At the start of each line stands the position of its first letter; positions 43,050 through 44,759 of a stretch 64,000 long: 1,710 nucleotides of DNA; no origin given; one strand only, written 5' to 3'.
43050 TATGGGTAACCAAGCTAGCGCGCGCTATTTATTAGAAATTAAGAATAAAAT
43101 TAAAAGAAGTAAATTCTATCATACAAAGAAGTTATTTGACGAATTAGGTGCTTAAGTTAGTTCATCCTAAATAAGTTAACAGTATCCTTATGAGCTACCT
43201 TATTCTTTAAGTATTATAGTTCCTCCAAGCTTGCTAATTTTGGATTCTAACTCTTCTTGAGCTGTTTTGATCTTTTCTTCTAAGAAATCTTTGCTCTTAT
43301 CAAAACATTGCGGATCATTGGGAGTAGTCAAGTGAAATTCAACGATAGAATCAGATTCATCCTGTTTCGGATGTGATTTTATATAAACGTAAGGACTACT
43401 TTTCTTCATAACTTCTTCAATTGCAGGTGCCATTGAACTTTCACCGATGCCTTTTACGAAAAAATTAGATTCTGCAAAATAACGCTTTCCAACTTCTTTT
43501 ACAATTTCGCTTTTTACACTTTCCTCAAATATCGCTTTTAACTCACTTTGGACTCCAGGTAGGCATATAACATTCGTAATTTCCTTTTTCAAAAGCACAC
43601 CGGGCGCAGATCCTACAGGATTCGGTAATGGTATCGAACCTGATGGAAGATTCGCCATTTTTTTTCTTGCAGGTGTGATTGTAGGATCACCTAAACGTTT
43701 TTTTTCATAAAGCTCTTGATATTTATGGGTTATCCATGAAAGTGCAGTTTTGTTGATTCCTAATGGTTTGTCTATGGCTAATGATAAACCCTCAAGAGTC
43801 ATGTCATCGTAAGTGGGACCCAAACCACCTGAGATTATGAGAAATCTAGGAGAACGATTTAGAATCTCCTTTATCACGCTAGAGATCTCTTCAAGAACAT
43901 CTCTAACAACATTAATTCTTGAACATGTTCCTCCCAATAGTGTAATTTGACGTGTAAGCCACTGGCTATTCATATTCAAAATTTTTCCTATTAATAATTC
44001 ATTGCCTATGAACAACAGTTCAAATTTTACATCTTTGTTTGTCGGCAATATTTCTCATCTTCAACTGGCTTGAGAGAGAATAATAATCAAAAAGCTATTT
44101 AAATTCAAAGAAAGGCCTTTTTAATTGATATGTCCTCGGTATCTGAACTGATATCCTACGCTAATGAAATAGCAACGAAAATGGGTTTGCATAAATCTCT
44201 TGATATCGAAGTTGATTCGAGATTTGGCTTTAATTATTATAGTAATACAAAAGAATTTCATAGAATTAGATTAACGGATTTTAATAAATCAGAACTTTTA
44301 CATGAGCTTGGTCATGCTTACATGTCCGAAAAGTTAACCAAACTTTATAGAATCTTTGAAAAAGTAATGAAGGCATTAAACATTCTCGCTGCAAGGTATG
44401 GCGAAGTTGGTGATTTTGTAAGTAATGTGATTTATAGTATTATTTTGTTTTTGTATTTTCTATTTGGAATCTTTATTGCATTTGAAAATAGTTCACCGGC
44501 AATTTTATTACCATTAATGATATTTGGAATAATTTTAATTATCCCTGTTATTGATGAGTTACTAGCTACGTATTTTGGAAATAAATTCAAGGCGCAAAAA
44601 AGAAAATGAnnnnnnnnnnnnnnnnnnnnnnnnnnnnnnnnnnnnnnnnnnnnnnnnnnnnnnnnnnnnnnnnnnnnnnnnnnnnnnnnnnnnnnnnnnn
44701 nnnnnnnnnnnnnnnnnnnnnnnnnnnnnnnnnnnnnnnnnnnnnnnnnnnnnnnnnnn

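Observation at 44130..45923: Compact overlapping operon: HExxH membrane protein – Rieske – glutaredoxin – FTR-catalytic-like (CPC..CPC..CWC) – Rieske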

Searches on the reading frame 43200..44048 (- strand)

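Call 3: search_protein_families(library=pfam, proteins=[window:43200-44048:-], max_evalue=0.01)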
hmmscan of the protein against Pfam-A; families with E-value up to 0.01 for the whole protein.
window:43200-44048:- (282 aa): 1 family
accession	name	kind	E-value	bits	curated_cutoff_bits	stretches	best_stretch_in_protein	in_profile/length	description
PF00994.29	MoCF_biosynth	-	4.8e-26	91.6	26.6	1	12-180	3-140/144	Probable molybdopterin binding domain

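Call 4: search_protein_families(library=ncbifam, proteins=[window:43200-44048:-], max_evalue=0.01)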
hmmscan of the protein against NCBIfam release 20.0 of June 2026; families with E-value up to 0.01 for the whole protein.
window:43200-44048:- (282 aa): 11 families
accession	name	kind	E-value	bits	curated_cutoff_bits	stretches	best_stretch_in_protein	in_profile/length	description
NF002291.0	PRK01215.1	equivalog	5.3e-73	245.3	293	1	9-278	6-260/264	nicotinamide mononucleotide deamidase-related protein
NF002977.0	PRK03670.1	equivalog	2.8e-50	171.1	305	1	9-259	3-244/252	competence damage-inducible protein A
NF001813.0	PRK00549.1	equivalog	4.4e-42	144.5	379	1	8-217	2-204/414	competence/damage-inducible protein A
TIGR00200.1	cinA_nterm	subfamily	4.7e-38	131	243.15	1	8-216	3-206/414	CinA family nicotinamide mononucleotide deamidase-related protein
NF002978.0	PRK03673.1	equivalog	4.3e-20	72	496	1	7-179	2-166/398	nicotinamide mononucleotide deamidase-related protein YfaY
TIGR00177.1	molyb_syn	domain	2.9e-16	59.7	85.35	1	7-178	2-146/148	molybdenum cofactor synthesis domain-containing protein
NF002947.1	PRK03604.1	equivalog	8.8e-06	25.2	285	1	19-108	158-248/301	bifunctional molybdenum cofactor biosynthesis protein MoaC/MoaB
NF011068.0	PRK14498.1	equivalog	1.9e-05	22.9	534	1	10-84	197-270/647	molybdopterin biosynthesis protein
NF045515.2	Glp_gephyrin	equivalog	0.00078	18.3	475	1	10-84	185-258/403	molybdotransferase-like divisome protein Glp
TIGR02667.1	moaB_proteo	equivalog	0.0024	17.5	222.4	0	29-96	25-93/163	molybdenum cofactor biosynthesis protein B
NF050098.1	MoeA_actino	exception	0.0031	16.3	560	1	10-76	185-250/400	molybdopterin molybdotransferase MoeA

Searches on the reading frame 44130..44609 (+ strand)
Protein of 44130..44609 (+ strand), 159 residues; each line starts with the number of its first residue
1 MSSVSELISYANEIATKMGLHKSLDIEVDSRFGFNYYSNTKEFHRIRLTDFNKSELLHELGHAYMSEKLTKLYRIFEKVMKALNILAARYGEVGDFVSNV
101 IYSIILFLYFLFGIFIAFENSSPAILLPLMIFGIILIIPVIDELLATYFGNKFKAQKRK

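Call 3: search_protein_families(library=pfam, proteins=[window:44130-44609:+], max_evalue=0.01)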
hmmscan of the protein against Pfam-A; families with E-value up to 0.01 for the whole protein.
window:44130-44609:+ (159 aa): 1 family
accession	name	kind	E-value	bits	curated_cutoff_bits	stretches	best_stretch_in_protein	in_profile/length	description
PF08395.17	7tm_7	-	0.00011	22.1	26.6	1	64-159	210-301/370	7tm Chemosensory receptor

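Call 4: search_protein_families(library=ncbifam, proteins=[window:44130-44609:+], max_evalue=0.01)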
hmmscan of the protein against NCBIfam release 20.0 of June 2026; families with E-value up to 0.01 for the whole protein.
window:44130-44609:+ (159 aa): 0 families

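Call 59: find_homologous_proteins(query=window:44130-44609:+, max_evalue=0.001)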
Query window:44130-44609:+ (159 aa): 12 proteins with E <= 0.001 among 56 candidates.
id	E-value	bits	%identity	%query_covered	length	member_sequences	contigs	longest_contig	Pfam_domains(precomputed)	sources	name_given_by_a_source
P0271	2.4e-95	335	100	100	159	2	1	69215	-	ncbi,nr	ncbi:MAG: hypothetical protein NWF08_08550 [Candidatus Bathyarchaeota archaeon]|nr:hypothetical prot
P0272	3.5e-87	308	91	100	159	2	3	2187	-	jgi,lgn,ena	-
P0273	1.1e-84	300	88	100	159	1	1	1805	-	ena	-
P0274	1.7e-84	299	89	100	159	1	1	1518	-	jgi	-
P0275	2.0e-82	293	87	100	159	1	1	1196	-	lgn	-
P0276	6.6e-81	288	85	100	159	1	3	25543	-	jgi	jgi:hypothetical protein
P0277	3.3e-80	285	86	98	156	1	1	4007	-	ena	-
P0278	9.8e-79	281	83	100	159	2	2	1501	-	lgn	-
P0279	1.2e-78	280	82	100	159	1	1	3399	-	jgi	jgi:hypothetical protein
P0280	3.2e-78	279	84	100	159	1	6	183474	-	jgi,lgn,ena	-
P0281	6.7e-78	278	83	100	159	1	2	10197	-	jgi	jgi:hypothetical protein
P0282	1.3e-77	277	84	98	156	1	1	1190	-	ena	-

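Call 60: find_encoding_contigs(protein=P0280, flank=4000, max_places=3)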
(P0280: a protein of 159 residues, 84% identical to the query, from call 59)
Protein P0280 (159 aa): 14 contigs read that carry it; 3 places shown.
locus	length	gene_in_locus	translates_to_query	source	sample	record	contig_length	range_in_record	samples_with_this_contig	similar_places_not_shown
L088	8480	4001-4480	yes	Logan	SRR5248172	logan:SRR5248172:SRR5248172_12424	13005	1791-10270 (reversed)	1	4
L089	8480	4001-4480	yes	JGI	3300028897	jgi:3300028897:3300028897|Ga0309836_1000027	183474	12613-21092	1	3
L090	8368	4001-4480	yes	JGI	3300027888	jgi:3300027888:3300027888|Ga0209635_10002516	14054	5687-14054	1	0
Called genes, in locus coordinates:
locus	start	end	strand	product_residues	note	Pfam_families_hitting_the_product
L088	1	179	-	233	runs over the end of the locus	PF04191:PEMT, PF04140:ICMT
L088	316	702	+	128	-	PF01325:Fe_dep_repress, PF02742:Fe_dep_repr_C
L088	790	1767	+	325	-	-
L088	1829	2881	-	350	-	-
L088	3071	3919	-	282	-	PF00994:MoCF_biosynth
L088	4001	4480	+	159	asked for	-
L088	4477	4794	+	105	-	PF00355:Rieske, PF13806:Rieske_2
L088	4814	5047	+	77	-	PF00462:Glutaredoxin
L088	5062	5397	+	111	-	PF02943:FeThRed_B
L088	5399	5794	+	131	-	PF00355:Rieske, PF13806:Rieske_2, PF22543:Rieske_4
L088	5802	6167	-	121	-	PF01451:LMWPc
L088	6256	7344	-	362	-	PF03417:AAT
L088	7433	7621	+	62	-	PF03911:Sec61_beta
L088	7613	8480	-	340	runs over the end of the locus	PF12706:Lactamase_B_2, PF23023:Anti-Pycsar_Apyc1 (faint), PF16661:Lactamase_B_6 (weak)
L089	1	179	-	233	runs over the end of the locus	PF04191:PEMT, PF04140:ICMT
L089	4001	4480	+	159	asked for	-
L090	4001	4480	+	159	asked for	-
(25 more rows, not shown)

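Call 61: find_encoding_contigs(protein=P0276, flank=4000, max_places=2)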
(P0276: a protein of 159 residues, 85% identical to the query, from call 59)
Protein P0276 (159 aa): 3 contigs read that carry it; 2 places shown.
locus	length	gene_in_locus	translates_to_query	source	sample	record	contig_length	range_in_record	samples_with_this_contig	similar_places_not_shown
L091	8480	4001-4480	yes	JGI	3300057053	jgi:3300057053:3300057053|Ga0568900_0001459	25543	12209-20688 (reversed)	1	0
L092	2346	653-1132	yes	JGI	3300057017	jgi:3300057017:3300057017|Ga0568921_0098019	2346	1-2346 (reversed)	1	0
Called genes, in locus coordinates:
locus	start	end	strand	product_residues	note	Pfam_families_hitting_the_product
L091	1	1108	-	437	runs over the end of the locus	PF05201:GlutR_N, PF01488:Shikimate_DH, PF03807:F420_oxidored (weak), PF00745:GlutR_dimer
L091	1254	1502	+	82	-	-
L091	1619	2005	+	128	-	PF01325:Fe_dep_repress, PF02742:Fe_dep_repr_C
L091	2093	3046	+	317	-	-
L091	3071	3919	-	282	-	PF00994:MoCF_biosynth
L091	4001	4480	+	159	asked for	-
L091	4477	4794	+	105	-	PF00355:Rieske, PF13806:Rieske_2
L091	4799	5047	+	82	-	PF00462:Glutaredoxin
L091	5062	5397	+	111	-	PF02943:FeThRed_B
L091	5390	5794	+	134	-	PF00355:Rieske, PF13806:Rieske_2, PF22543:Rieske_4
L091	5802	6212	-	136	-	PF01451:LMWPc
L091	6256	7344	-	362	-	PF03417:AAT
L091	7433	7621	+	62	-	PF03911:Sec61_beta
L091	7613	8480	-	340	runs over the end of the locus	PF12706:Lactamase_B_2, PF23023:Anti-Pycsar_Apyc1 (faint), PF16661:Lactamase_B_6 (weak)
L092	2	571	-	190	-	?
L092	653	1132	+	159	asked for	-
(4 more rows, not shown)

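Call 83: search_protein_families(library=pfam, proteins=[window:44130-44609:+], max_evalue=10)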
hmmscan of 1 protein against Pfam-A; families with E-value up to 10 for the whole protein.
window:44130-44609:+ (159 aa): 3 families
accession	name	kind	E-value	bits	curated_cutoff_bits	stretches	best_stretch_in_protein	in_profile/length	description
PF08395.17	7tm_7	-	0.00011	22.1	26.6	1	64-159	210-301/370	7tm Chemosensory receptor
PF12644.12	DUF3782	-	0.15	12.7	24.4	1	62-92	10-40/78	Protein of unknown function (DUF3782)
PF19885.4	DUF6358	-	0.8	10.4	28.4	1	95-138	4-46/61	Family of unknown function (DUF6358)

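Call 84: search_solved_structures(query=window:44130-44609:+, max_evalue=10)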
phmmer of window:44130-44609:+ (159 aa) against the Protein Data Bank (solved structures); distinct sequences matched with E-value up to 10: 3.
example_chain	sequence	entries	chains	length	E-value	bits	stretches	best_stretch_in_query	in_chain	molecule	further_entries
1xs9_A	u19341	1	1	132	1.9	12.1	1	28-92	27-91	Multiple antibiotic resistance protein marA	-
1bl0_A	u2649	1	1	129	1.9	12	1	28-92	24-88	PROTEIN (MULTIPLE ANTIBIOTIC RESISTANCE PROTEIN)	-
3egc_A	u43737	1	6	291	2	12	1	68-98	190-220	putative ribose operon repressor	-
